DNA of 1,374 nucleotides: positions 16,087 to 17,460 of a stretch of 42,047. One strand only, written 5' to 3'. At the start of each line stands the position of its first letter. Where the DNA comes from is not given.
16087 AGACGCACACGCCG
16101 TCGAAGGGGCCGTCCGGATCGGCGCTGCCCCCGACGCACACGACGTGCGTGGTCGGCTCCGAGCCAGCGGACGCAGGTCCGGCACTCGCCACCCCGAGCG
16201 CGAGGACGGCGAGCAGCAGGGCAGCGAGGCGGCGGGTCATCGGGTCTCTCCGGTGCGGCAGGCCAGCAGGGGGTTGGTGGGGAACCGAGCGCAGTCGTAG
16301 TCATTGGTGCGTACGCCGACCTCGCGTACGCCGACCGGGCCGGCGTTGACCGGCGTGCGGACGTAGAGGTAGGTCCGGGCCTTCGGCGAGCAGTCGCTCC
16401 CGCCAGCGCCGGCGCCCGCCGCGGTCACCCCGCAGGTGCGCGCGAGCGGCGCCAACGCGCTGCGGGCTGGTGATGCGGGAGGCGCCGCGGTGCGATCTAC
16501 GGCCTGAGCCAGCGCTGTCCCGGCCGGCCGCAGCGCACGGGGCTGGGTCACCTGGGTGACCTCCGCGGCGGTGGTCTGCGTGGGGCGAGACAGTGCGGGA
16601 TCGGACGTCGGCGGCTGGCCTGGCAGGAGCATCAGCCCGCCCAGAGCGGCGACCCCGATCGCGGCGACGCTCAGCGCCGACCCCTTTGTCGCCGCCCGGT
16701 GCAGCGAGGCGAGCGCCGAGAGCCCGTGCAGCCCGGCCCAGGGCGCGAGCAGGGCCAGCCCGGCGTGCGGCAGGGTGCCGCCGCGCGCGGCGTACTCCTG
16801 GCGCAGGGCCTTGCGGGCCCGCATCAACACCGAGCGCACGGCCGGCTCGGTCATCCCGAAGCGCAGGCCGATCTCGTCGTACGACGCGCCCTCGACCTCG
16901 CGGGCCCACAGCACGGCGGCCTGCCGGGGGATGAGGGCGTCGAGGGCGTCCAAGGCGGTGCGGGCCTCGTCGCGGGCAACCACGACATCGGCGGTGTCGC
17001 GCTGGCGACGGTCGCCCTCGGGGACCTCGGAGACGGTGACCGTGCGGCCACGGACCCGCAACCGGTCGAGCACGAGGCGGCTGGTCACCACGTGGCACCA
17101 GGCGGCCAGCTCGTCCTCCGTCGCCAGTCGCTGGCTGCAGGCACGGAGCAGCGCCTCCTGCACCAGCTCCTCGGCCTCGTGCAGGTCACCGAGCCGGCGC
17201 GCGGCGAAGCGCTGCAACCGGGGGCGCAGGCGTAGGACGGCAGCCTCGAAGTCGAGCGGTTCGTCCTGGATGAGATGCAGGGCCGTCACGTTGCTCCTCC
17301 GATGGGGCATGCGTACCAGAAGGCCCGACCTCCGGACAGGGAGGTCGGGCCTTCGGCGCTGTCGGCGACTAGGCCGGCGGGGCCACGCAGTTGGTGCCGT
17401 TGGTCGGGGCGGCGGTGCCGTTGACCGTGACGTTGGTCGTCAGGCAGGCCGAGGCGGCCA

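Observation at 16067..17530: Membrane-anchored ECF sigma factor bracketed by two small secreted two-cysteine peptide genes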

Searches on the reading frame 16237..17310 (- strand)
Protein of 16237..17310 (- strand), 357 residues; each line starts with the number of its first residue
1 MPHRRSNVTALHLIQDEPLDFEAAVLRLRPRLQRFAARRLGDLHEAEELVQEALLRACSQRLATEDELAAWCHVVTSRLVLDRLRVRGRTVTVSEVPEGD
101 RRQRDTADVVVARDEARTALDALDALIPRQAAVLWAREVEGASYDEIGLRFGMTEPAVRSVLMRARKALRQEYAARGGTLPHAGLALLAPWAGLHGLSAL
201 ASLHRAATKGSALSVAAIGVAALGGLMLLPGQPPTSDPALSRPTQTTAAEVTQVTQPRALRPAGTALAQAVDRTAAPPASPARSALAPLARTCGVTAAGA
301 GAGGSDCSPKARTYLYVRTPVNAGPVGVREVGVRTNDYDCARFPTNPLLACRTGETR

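Call 3: search_protein_families(library=pfam, proteins=[window:16237-17310:-], max_evalue=1)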
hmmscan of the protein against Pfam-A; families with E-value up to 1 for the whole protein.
window:16237-17310:- (357 aa): 7 families
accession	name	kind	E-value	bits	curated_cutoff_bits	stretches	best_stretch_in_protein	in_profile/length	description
PF08281.18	Sigma70_r4_2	-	3.4e-11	43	25.7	1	120-169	5-54/54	Sigma-70, region 4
PF04542.20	Sigma70_r2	-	1.7e-10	41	24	1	25-89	2-70/71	Sigma-70 region 2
PF04545.22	Sigma70_r4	-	3e-08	33.5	24.1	1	122-171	1-50/50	Sigma-70, region 4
PF07638.17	Sigma70_ECF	-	0.0073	16.7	21.1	1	38-173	36-183/185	ECF sigma factor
PF13424.12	TPR_12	-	0.027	15.1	30.1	1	36-78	12-53/77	Tetratricopeptide repeat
PF08299.17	Bac_DnaA_C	-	0.053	14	31.5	1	126-153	29-56/69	Bacterial dnaA protein helix-turn-helix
PF13518.12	HTH_28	-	0.11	13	25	1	129-167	2-38/52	Helix-turn-helix domain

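Call 4: search_protein_families(library=ncbifam, proteins=[window:16237-17310:-], max_evalue=1)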
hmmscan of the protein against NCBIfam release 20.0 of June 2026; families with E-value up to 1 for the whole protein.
window:16237-17310:- (357 aa): 71 families (the best 25 are shown)
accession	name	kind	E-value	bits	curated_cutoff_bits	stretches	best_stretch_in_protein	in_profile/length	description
NF058625.1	sigma_PG0214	equivalog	2e-26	92.7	130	1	20-175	5-163/170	GFO_1088 family ECF-type sigma factor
NF006089.0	PRK08241.1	subfamily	2.5e-17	63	240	2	101-176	131-207/343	RNA polymerase subunit sigma-70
TIGR02937.1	sigma70-ECF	superfamily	7.5e-17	61.4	42.9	1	22-172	4-164/165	sigma-70 family RNA polymerase sigma factor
NF004113.0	PRK05602.1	equivalog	3.7e-16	59.4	208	1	21-176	47-204/211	RNA polymerase sigma factor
TIGR02983.1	SigE-fam_strep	subfamily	5.8e-16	58.8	141.55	1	17-174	4-159/162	SigE family RNA polymerase sigma factor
NF007214.0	PRK09636.1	subfamily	1.1e-15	57.6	271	1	27-173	12-163/293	RNA polymerase sigma factor SigJ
NF007213.0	PRK09635.1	equivalog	2.5e-15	56.4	317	1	23-172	9-165/290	RNA polymerase sigma factor SigI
TIGR02960.1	SigX5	hypoth_equivalog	4.5e-15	55.7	264.75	2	20-114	6-100/322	RNA polymerase sigma-70 factor, TIGR02960 family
NF007229.0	PRK09647.1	equivalog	1.3e-14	54.1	265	1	29-176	54-205/220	RNA polymerase sigma factor SigE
TIGR02957.1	SigX4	subfamily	1.3e-14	54.1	323.25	1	27-172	5-155/281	RNA polymerase sigma-70 factor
NF009176.0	PRK12524.1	equivalog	1.9e-14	53.9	264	1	23-176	30-187/196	RNA polymerase sigma factor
TIGR02959.1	SigZ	equivalog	5.1e-13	49.2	168.65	1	30-172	6-147/170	RNA polymerase sigma factor SigZ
NF009165.0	PRK12512.1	equivalog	4.2e-12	46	198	1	34-173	40-179/184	RNA polymerase sigma factor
TIGR02943.1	Sig70_famx1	hypoth_equivalog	4.8e-12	46.1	162.2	2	23-99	6-84/188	RNA polymerase sigma-70 factor, TIGR02943 family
NF008892.0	PRK11924.2-1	equivalog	6.2e-12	45.5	291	1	23-174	20-194/203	RNA polymerase sigma factor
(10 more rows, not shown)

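Call 5: find_homologous_proteins(query=window:16237-17289:-)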
Query window:16237-17289:- (350 aa): 538 proteins with E <= 0.001 among 8000 candidates; the best 120 are listed.
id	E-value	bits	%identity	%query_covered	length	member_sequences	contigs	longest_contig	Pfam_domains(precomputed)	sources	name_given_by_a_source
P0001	5.5e-219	744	100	100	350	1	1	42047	PF04545.23,PF04542.21,PF08281.19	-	-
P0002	5.5e-145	501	70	100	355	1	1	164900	PF04545.23,PF04542.21,PF08281.19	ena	-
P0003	9.0e-144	497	70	100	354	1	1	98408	PF04545.23,PF04542.21,PF08281.19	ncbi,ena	-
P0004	3.6e-132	459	67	100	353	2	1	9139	PF04545.23,PF04542.21,PF08281.19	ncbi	-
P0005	3.3e-119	416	61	100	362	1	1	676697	PF04545.23,PF04542.21,PF08281.19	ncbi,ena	-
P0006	7.6e-119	415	62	100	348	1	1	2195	PF04542.21,PF08281.19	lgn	-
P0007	1.3e-103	365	80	64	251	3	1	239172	PF04545.23,PF04542.21,PF08281.19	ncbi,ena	-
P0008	2.4e-95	338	76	52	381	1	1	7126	PF04545.23,PF04542.21,PF08281.19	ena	-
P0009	3.3e-94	334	58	96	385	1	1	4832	PF04545.23,PF04542.21,PF08281.19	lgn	-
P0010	2.9e-93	331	52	98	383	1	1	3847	PF04545.23,PF04542.21,PF08281.19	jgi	jgi:RNA polymerase sigma-70 factor (ECF subfamily)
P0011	3.4e-93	331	52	99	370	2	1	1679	PF04545.23,PF04542.21,PF08281.19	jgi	jgi:RNA polymerase sigma-70 factor (ECF subfamily)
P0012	4.3e-93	330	55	98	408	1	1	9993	PF04545.23,PF04542.21,PF08281.19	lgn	-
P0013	5.2e-93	330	53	98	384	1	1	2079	PF04545.23,PF04542.21,PF08281.19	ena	-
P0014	1.0e-92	329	54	99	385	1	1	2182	PF07638.18,PF04545.23,PF04542.21,PF08281.19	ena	-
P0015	1.3e-92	329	55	94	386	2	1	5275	PF04545.23,PF04542.21,PF08281.19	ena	-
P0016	1.6e-92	328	52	94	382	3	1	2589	PF04545.23,PF04542.21,PF08281.19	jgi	jgi:RNA polymerase sigma-70 factor (ECF subfamily)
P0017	4.2e-92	327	52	99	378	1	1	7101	PF04545.23,PF04542.21,PF08281.19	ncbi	-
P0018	4.7e-92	327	55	99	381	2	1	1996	PF04545.23,PF04542.21,PF08281.19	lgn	-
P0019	6.0e-92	327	54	97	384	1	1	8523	PF04545.23,PF04542.21,PF08281.19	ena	-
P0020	6.4e-92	327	54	97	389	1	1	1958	PF07638.18,PF04545.23,PF04542.21,PF08281.19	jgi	jgi:RNA polymerase sigma factor (sigma-70 family)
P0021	6.6e-92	327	52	99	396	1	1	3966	PF04545.23,PF04542.21,PF08281.19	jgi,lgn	jgi:RNA polymerase sigma-70 factor (ECF subfamily)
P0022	9.2e-92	326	51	97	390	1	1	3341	PF04545.23,PF04542.21,PF08281.19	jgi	jgi:RNA polymerase sigma-70 factor (ECF subfamily)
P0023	1.2e-91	326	55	97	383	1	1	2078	PF07638.18,PF04545.23,PF04542.21,PF08281.19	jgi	jgi:RNA polymerase sigma-70 factor (ECF subfamily)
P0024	1.3e-91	326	54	99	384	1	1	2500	PF04545.23,PF04542.21,PF08281.19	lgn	-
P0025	1.6e-91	325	53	97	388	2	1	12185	PF04545.23,PF04542.21,PF08281.19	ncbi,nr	ncbi:MAG: polymerase, sigma-24 subunit, subfamily [Frankiales bacterium]|nr:polymerase, sigma-24 sub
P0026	1.8e-91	325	53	97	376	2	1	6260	PF07638.18,PF04545.23,PF04542.21,PF08281.19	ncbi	-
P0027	2.3e-91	325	56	93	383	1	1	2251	PF04545.23,PF04542.21,PF08281.19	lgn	-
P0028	2.3e-91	325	53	97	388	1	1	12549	PF04545.23,PF04542.21,PF08281.19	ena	-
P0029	3.5e-91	324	56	97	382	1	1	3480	PF04545.23,PF04542.21,PF08281.19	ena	-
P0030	3.8e-91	324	52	99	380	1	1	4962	PF04545.23,PF04542.21,PF08281.19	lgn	-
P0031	4.4e-91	324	51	99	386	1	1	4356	PF04545.23,PF04542.21,PF08281.19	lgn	-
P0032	5.4e-91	324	54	96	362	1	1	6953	PF04545.23,PF04542.21,PF08281.19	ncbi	ncbi:MAG: sigma-70 family RNA polymerase sigma factor [Mycobacteriales bacterium]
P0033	9.5e-91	323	52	97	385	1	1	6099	PF04545.23,PF04542.21,PF08281.19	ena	-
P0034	9.8e-91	323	56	97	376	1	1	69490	PF07638.18,PF04545.23,PF04542.21,PF08281.19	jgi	jgi:RNA polymerase sigma factor (sigma-70 family)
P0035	1.0e-90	323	57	97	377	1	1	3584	PF04545.23,PF04542.21,PF08281.19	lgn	-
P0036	1.1e-90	323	53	97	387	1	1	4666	PF04545.23,PF04542.21,PF08281.19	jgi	jgi:RNA polymerase sigma-70 factor (ECF subfamily)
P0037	1.2e-90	322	71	57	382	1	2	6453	PF07638.18,PF04545.23,PF04542.21,PF08281.19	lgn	-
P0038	1.4e-90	322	52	99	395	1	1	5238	PF04545.23,PF04542.21,PF08281.19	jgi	jgi:RNA polymerase sigma-70 factor (ECF subfamily)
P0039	1.6e-90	322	52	98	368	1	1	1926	PF04545.23,PF04542.21,PF08281.19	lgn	-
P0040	1.9e-90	322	53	98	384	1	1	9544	PF04545.23,PF04542.21,PF08281.19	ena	-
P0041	2.0e-90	322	55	97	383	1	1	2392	PF04545.23,PF04542.21,PF08281.19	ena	-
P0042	2.2e-90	322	53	99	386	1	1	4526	PF04545.23,PF04542.21,PF08281.19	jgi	jgi:RNA polymerase sigma-70 factor (ECF subfamily)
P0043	2.3e-90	321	51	99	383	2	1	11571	PF04545.23,PF04542.21,PF08281.19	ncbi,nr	ncbi:MAG: polymerase sigma-70 factor, subfamily [Actinomycetota bacterium]|nr:polymerase sigma-70 fa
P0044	2.4e-90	321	54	94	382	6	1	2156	PF04545.23,PF04542.21,PF08281.19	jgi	jgi:RNA polymerase sigma-70 factor (ECF subfamily)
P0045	4.8e-90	320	53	99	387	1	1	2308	PF04545.23,PF04542.21,PF08281.19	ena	-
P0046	5.9e-90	320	49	95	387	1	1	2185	PF07638.18,PF04545.23,PF04542.21,PF08281.19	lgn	-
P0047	7.3e-90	320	54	98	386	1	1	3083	PF04545.23,PF04542.21,PF08281.19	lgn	-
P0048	7.4e-90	320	53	94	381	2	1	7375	PF04545.23,PF04542.21,PF08281.19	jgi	jgi:RNA polymerase sigma factor (sigma-70 family)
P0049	7.8e-90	320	50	98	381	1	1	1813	PF04545.23,PF04542.21,PF08281.19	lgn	-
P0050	8.2e-90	320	54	97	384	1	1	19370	PF04545.23,PF04542.21,PF08281.19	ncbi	-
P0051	9.6e-90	319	52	98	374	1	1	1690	PF04545.23,PF04542.21,PF08281.19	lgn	-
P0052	1.0e-89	319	52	99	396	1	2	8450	PF04542.21,PF08281.19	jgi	jgi:RNA polymerase sigma-70 factor (ECF subfamily)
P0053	1.1e-89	319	52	100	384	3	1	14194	PF04545.23,PF04542.21,PF08281.19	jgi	jgi:RNA polymerase sigma factor (sigma-70 family)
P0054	1.6e-89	319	73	58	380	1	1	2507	PF04545.23,PF04542.21,PF08281.19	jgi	jgi:RNA polymerase sigma-70 factor (ECF subfamily)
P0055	1.6e-89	319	54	98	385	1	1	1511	PF04545.23,PF04542.21,PF08281.19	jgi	jgi:RNA polymerase sigma-70 factor (ECF subfamily)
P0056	1.9e-89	318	54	98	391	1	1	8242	PF04545.23,PF04542.21,PF08281.19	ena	-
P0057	1.9e-89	318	52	99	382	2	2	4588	PF04545.23,PF04542.21,PF08281.19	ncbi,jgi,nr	ncbi:MAG: hypothetical protein QOE84_1767 [Actinomycetota bacterium]|jgi:RNA polymerase sigma factor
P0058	2.4e-89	318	50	99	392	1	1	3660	PF04545.23,PF04542.21,PF08281.19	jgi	jgi:RNA polymerase sigma factor (sigma-70 family)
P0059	3.4e-89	318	52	98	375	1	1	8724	PF04545.23,PF04542.21,PF08281.19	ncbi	-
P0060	4.0e-89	317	51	96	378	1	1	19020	PF04545.23,PF04542.21,PF08281.19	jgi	jgi:RNA polymerase sigma-70 factor (ECF subfamily)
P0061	4.7e-89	317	52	98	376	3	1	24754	PF04545.23,PF04542.21,PF08281.19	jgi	jgi:RNA polymerase sigma-70 factor (ECF subfamily)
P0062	6.0e-89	317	47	98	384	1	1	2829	PF04545.23,PF04542.21,PF08281.19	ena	-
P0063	1.1e-88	316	50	99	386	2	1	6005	PF04545.23,PF04542.21,PF08281.19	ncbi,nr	ncbi:MAG: polymerase sigma factor [Frankiales bacterium]|nr:polymerase sigma factor [Frankiales bact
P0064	1.2e-88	316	52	98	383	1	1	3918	PF04545.23,PF04542.21,PF08281.19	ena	-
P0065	1.3e-88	316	52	97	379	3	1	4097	PF04545.23,PF04542.21,PF08281.19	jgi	jgi:RNA polymerase sigma-70 factor (ECF subfamily)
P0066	1.4e-88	316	53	98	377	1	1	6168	PF04545.23,PF04542.21,PF08281.19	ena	-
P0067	1.5e-88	315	53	95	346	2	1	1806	PF04545.23,PF04542.21,PF08281.19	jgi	jgi:RNA polymerase sigma-70 factor (ECF subfamily)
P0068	1.6e-88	315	50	99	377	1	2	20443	PF04545.23,PF04542.21,PF08281.19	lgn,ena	-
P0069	1.7e-88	315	52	99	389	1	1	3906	PF07638.18,PF04545.23,PF04542.21,PF08281.19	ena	-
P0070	2.0e-88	315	51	98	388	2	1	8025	PF04545.23,PF04542.21,PF08281.19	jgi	jgi:RNA polymerase sigma-70 factor (ECF subfamily)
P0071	2.2e-88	315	52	98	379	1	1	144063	PF04545.23,PF04542.21,PF08281.19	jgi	jgi:RNA polymerase sigma factor (sigma-70 family)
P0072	2.8e-88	315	52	98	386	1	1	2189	PF04545.23,PF04542.21,PF08281.19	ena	-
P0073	3.1e-88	314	54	96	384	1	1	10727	PF07638.18,PF04545.23,PF04542.21,PF08281.19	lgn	-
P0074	3.2e-88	314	53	98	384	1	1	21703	PF07638.18,PF04545.23,PF04542.21,PF08281.19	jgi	jgi:RNA polymerase sigma-70 factor (ECF subfamily)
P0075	3.5e-88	314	51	98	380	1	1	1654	PF04545.23,PF04542.21,PF08281.19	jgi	jgi:RNA polymerase sigma-70 factor (ECF subfamily)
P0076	4.6e-88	314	52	97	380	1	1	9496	PF04545.23,PF04542.21,PF08281.19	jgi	jgi:RNA polymerase sigma factor (sigma-70 family)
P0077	4.7e-88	314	51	98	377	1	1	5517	PF04545.23,PF04542.21,PF08281.19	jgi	jgi:RNA polymerase sigma-70 factor (ECF subfamily)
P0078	4.8e-88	314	52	97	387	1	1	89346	PF04545.23,PF04542.21,PF08281.19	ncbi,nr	ncbi:MAG: sigma-70 family RNA polymerase sigma factor [Frankiaceae bacterium]|nr:sigma-70 family RNA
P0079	6.4e-88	313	51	95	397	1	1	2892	PF07638.18,PF04545.23,PF04542.21,PF08281.19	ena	-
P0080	7.3e-88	313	52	98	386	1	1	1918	PF04545.23,PF04542.21,PF08281.19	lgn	-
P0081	1.1e-87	313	50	97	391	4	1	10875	PF04542.21,PF08281.19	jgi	jgi:RNA polymerase sigma factor (sigma-70 family)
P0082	1.1e-87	313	50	97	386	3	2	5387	PF07638.18,PF04545.23,PF04542.21,PF08281.19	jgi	jgi:RNA polymerase sigma-70 factor (ECF subfamily)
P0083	1.1e-87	313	52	99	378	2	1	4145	PF07638.18,PF04545.23,PF04542.21,PF08281.19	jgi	-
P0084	1.1e-87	313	56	97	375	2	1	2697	PF04545.23,PF04542.21,PF08281.19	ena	-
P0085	1.2e-87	313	52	97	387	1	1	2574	PF04545.23,PF04542.21,PF08281.19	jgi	jgi:RNA polymerase sigma-70 factor (ECF subfamily)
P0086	1.7e-87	312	52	97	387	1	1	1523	PF04545.23,PF04542.21,PF08281.19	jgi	jgi:RNA polymerase sigma-70 factor (ECF subfamily)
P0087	2.1e-87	312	51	99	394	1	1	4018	PF04542.21,PF08281.19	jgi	jgi:RNA polymerase sigma-70 factor (ECF subfamily)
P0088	2.1e-87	312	51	96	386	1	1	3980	PF04545.23,PF04542.21,PF08281.19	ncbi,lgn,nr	ncbi:MAG: polymerase subunit sigma-70 [Frankiales bacterium]|nr:polymerase subunit sigma-70 [Frankia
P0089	2.2e-87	312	54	97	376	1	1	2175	PF04545.23,PF04542.21,PF08281.19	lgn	-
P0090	2.3e-87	312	51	99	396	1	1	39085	PF04542.21,PF08281.19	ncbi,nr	ncbi:MAG TPA: RNA polymerase sigma factor [Mycobacteriales bacterium]|nr:RNA polymerase sigma factor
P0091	2.6e-87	311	52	96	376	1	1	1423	PF04545.23,PF04542.21,PF08281.19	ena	-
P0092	2.6e-87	311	51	98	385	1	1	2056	PF07638.18,PF04545.23,PF04542.21,PF08281.19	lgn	-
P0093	2.7e-87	311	51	99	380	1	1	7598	PF04545.23,PF04542.21,PF08281.19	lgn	-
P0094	3.9e-87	311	52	98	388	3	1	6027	PF04545.23,PF04542.21,PF08281.19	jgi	jgi:RNA polymerase sigma-70 factor (ECF subfamily)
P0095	4.2e-87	311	55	97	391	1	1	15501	PF04545.23,PF04542.21,PF08281.19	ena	-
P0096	4.6e-87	311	51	97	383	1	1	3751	PF07638.18,PF04545.23,PF04542.21,PF08281.19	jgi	jgi:RNA polymerase sigma-70 factor (ECF subfamily)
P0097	5.8e-87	310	52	98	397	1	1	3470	PF07638.18,PF04545.23,PF04542.21,PF08281.19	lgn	-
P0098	5.9e-87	310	55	94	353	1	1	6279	PF04545.23,PF04542.21,PF08281.19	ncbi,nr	ncbi:MAG: putative polymerase ECF-type sigma factor, partial [Frankiales bacterium]|nr:putative poly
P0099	6.3e-87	310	51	99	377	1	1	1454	PF04545.23,PF04542.21,PF08281.19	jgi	jgi:RNA polymerase sigma-70 factor (ECF subfamily)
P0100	7.2e-87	310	54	97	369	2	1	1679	PF04545.23,PF04542.21,PF08281.19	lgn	-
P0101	1.1e-86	309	52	97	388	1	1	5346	PF07638.18,PF04545.23,PF04542.21,PF08281.19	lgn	-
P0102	1.2e-86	309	53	98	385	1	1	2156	PF04545.23,PF04542.21,PF08281.19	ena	-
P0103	1.2e-86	309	52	97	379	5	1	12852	PF04545.23,PF04542.21,PF08281.19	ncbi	-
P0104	1.6e-86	309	51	97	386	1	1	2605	PF07638.18,PF04545.23,PF04542.21,PF08281.19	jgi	jgi:RNA polymerase sigma-70 factor (ECF subfamily)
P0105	1.7e-86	309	51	97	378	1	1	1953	PF04542.21,PF08281.19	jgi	jgi:RNA polymerase sigma factor (sigma-70 family)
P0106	1.7e-86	309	53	98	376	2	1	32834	PF04545.23,PF04542.21,PF08281.19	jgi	-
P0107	1.7e-86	309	49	98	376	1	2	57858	PF04545.23,PF04542.21,PF08281.19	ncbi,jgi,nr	ncbi:MAG: polymerase sigma-70 factor, subfamily [Actinomycetota bacterium]|jgi:RNA polymerase sigma-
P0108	1.8e-86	309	51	98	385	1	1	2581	PF04545.23,PF04542.21,PF08281.19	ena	-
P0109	1.9e-86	309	52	99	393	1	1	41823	PF04545.23,PF04542.21,PF08281.19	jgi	jgi:RNA polymerase sigma-70 factor (ECF subfamily)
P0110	2.1e-86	308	52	99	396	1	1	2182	PF04545.23,PF04542.21,PF08281.19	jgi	jgi:RNA polymerase sigma factor (sigma-70 family)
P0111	2.3e-86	308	52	98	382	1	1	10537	PF04545.23,PF04542.21,PF08281.19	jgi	jgi:RNA polymerase sigma-70 factor (ECF subfamily)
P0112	2.7e-86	308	52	97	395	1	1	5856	PF04545.23,PF04542.21,PF08281.19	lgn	-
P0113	3.1e-86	308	52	99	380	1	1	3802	PF04545.23,PF04542.21,PF08281.19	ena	-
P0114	3.3e-86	308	51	98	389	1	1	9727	PF04545.23,PF04542.21,PF08281.19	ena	-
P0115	4.0e-86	307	52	98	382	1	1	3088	PF04545.23,PF04542.21,PF08281.19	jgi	jgi:RNA polymerase sigma factor (sigma-70 family)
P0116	4.2e-86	307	52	96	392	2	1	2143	PF04545.23,PF04542.21,PF08281.19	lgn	-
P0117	4.3e-86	307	51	99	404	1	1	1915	PF04542.21,PF08281.19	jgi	jgi:RNA polymerase sigma-70 factor (ECF subfamily)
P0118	4.7e-86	307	52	98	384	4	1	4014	PF04545.23,PF04542.21,PF08281.19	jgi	-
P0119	5.8e-86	307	52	97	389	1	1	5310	PF07638.18,PF04545.23,PF04542.21,PF08281.19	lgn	-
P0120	7.6e-86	307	51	100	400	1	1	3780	PF07638.18,PF04545.23,PF04542.21,PF08281.19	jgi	jgi:RNA polymerase sigma factor (sigma-70 family)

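Call 7: find_encoding_contigs(protein=P0002, flank=4000, max_places=2)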
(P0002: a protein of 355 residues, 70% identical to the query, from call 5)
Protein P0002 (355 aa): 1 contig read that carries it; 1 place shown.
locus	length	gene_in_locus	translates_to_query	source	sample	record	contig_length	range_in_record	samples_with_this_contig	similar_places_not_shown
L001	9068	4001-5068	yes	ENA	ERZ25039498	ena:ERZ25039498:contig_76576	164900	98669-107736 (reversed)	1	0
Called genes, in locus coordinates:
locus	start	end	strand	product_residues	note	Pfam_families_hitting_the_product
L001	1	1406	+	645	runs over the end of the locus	PF00289:Biotin_carb_N, PF02222:ATP-grasp (faint), PF02786:CPSase_L_D2, PF07478:Dala_Dala_lig_C, PF02785:Biotin_carb_C, PF21139:BT_MCC_alpha, PF00364:Biotin_lipoyl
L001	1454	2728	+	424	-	PF00211:Guanylate_cyc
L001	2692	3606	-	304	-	PF02574:S-methyl_trans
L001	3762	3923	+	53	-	-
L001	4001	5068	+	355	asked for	PF04542:Sigma70_r2, PF08281:Sigma70_r4_2, PF04545:Sigma70_r4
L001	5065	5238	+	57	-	-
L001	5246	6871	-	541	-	PF00501:AMP-binding, PF13193:AMP-binding_C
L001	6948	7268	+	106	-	-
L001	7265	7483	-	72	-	PF24254:DUF7455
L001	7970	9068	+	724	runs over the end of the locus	PF03176:MMPL, PF02460:Patched (faint), PF03176:MMPL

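Call 8: find_encoding_contigs(protein=P0003, flank=4000, max_places=2)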
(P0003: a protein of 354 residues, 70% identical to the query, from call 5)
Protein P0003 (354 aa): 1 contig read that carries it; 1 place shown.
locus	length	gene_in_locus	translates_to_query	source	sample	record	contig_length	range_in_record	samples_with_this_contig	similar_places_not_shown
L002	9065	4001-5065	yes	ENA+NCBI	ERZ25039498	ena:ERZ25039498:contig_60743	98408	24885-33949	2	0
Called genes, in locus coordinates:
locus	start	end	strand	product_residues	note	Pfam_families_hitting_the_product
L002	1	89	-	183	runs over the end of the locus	PF02771:Acyl-CoA_dh_N, PF14749:Acyl-CoA_ox_N (weak)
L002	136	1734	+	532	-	PF01039:Carboxyl_trans, PF03255:ACCA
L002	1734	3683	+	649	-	PF00289:Biotin_carb_N, PF02222:ATP-grasp (faint), PF02786:CPSase_L_D2, PF07478:Dala_Dala_lig_C, PF02785:Biotin_carb_C, PF25973:BSH_CzcB (faint), PF00364:Biotin_lipoyl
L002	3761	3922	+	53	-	-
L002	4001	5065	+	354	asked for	PF04542:Sigma70_r2, PF08281:Sigma70_r4_2, PF04545:Sigma70_r4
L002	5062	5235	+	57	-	-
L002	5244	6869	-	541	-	PF00501:AMP-binding, PF13193:AMP-binding_C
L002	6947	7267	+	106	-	-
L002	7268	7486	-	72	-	PF24254:DUF7455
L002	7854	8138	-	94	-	PF05901:Excalibur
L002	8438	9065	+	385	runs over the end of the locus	PF01551:Peptidase_M23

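Call 9: find_encoding_contigs(protein=P0005, flank=4000, max_places=2)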
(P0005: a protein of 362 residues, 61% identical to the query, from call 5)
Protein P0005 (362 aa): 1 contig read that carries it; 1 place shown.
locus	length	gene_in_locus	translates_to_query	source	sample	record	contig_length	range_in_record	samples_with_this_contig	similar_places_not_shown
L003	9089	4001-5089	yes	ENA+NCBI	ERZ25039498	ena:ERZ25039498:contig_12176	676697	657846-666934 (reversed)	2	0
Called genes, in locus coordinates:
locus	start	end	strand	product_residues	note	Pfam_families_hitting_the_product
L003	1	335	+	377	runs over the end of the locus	PF06925:MGDG_synth, PF13692:Glyco_trans_1_4 (faint)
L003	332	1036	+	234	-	PF01522:Polysacc_deac_1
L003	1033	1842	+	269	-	-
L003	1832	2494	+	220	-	PF00072:Response_reg, PF00486:Trans_reg_C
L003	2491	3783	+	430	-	PF00512:HisKA, PF02518:HATPase_c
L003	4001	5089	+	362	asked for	PF04542:Sigma70_r2, PF08281:Sigma70_r4_2, PF04545:Sigma70_r4 (weak)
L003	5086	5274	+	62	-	-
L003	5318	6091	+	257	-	PF03988:DUF347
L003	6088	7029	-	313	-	-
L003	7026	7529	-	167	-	PF07638:Sigma70_ECF (weak), PF04542:Sigma70_r2, PF08281:Sigma70_r4_2, PF04545:Sigma70_r4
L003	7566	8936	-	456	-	PF03007:WS_DGAT_cat, PF06974:WS_DGAT_C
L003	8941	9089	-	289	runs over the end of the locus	PF00106:adh_short, PF08659:KR, PF13561:adh_short_C2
